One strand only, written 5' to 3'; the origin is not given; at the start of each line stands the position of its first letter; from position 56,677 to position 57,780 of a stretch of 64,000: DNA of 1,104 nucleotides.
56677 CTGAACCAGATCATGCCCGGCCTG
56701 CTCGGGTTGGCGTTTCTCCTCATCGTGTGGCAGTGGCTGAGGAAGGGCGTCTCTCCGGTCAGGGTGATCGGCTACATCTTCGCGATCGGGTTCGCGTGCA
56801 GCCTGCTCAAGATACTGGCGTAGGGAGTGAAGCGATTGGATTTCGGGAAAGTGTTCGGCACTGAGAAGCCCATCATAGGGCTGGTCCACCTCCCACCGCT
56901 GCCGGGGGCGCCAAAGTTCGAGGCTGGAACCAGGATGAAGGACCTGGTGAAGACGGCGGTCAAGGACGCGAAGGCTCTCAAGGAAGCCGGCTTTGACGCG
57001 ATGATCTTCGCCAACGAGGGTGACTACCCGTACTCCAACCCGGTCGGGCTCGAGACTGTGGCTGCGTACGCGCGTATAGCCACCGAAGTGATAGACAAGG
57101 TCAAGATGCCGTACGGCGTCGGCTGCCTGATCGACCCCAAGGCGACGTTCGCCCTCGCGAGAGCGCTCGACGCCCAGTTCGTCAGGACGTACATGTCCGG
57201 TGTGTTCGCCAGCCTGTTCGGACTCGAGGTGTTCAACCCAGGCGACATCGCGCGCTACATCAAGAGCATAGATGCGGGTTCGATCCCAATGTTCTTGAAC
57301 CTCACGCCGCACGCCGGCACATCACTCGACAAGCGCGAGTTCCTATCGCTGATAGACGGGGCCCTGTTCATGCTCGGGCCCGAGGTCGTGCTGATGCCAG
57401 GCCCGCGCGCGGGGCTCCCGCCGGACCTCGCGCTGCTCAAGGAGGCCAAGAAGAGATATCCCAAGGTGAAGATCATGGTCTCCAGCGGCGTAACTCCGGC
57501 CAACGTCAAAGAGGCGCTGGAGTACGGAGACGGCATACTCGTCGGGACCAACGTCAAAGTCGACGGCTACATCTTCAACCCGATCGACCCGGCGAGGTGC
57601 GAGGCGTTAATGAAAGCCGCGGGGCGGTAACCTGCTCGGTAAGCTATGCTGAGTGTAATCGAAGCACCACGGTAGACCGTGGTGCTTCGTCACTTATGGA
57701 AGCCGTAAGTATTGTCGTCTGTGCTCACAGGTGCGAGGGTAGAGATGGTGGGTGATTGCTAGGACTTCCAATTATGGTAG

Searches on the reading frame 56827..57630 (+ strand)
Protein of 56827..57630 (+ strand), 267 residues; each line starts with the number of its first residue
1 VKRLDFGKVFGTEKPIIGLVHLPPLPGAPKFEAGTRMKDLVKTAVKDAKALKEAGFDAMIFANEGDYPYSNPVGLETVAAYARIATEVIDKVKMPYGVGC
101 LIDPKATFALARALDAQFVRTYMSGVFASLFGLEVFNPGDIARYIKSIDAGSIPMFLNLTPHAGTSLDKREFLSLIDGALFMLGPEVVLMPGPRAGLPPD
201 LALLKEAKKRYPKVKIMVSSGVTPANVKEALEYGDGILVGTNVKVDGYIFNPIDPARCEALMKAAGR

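Call 58: search_protein_families(library=pfam, proteins=[window:56827-57630:+], max_evalue=0.001)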
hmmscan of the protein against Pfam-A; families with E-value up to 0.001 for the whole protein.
window:56827-57630:+ (267 aa): 1 family
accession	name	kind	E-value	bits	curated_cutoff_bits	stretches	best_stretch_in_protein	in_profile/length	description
PF03437.21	BtpA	-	1.6e-59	201.9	30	1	12-265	1-252/254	BtpA family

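Call 103: find_homologous_proteins(query=window:56827-57627:+, max_evalue=1e-40)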
Query window:56827-57627:+ (267 aa): 31 proteins with E <= 1e-40 among 2040 candidates.
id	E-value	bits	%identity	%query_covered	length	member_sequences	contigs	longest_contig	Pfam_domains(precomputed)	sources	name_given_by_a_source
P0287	1.2e-169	580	100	99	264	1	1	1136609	PF03437.22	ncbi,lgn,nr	ncbi:MAG: BtpA/SgcQ family protein [Firmicutes bacterium]|nr:BtpA/SgcQ family protein [Bacillota bac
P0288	1.2e-142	492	83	99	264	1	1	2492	PF03437.22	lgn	-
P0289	4.5e-84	300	52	98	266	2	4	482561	PF03437.22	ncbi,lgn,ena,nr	ncbi:MAG TPA: BtpA/SgcQ family protein [Thermoanaerobacterales bacterium]|nr:BtpA/SgcQ family protei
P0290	9.0e-82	292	50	97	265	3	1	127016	PF03437.22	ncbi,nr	ncbi:SgcQ protein [Thermoanaerobacteraceae bacterium SP2]|nr:SgcQ protein [Thermoanaerobacteraceae b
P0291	5.8e-79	283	49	97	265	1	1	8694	PF03437.22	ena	-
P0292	1.0e-77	279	46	96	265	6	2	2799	PF03437.22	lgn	-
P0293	5.2e-75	270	49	97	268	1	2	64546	PF03437.22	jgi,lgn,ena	-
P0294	7.1e-75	270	48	96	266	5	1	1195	PF03437.22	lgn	-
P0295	1.6e-74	269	48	96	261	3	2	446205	PF03437.22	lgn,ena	-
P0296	5.5e-74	267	49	97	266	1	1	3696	PF03437.22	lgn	-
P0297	5.5e-74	267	49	97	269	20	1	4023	PF03437.22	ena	-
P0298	7.1e-74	267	47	96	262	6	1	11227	PF03437.22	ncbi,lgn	-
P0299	3.3e-73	264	48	93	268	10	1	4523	PF03437.22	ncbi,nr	ncbi:MAG: BtpA/SgcQ family protein [Angelakisella sp.]|nr:BtpA/SgcQ family protein [Angelakisella sp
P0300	1.4e-71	259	48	97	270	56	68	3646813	PF03437.22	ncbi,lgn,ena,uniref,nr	ncbi:BtpA/SgcQ family protein [Enterocloster asparagiformis]|uniref:BtpA/SgcQ family protein n=1 Tax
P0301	3.2e-71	258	48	97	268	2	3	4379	PF03437.22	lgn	-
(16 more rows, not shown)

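Call 104: find_encoding_contigs(protein=P0288, flank=5000, max_places=4)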
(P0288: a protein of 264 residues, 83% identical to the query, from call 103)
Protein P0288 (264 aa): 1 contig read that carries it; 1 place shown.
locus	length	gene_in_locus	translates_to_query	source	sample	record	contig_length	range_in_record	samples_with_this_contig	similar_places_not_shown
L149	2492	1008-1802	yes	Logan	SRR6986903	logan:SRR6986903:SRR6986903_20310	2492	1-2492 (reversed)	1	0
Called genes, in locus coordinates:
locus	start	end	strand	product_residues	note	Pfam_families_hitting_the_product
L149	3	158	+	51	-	?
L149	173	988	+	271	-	PF03613:EIID-AGA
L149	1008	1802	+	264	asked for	PF03437:BtpA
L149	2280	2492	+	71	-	?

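Call 105: find_encoding_contigs(protein=P0287, flank=6000, max_places=6)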
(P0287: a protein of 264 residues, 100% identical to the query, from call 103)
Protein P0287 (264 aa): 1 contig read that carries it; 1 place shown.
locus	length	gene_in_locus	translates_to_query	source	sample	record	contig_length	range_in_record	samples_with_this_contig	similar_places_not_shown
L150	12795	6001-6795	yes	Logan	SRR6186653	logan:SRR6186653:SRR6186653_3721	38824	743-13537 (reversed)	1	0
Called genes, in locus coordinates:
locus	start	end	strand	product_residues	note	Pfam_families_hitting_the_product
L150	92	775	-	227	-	PF04140:ICMT, PF04191:PEMT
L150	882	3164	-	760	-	PF05496:RuvB_N (faint), PF00158:Sigma54_activat, PF01078:Mg_chelatase (weak), PF00004:AAA (weak), PF05729:NACHT (weak), PF07728:AAA_5, PF13401:AAA_22 (weak), PF00874:PRD (faint)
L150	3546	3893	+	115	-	PF03610:EIIA-man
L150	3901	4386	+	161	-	PF03830:PTSIIB_sorb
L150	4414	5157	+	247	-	PF03609:EII-Sor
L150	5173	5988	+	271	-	PF03613:EIID-AGA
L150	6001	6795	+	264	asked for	PF03437:BtpA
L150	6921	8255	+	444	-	PF12358:DUF3644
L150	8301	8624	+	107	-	-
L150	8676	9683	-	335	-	PF00753:Lactamase_B, PF12706:Lactamase_B_2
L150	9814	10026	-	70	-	-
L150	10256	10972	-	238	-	PF01656:CbiA, PF10609:ParA (weak)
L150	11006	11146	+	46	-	-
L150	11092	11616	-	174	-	-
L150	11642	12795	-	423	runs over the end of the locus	PF02812:ELFV_dehydrog_N, PF00208:ELFV_dehydrog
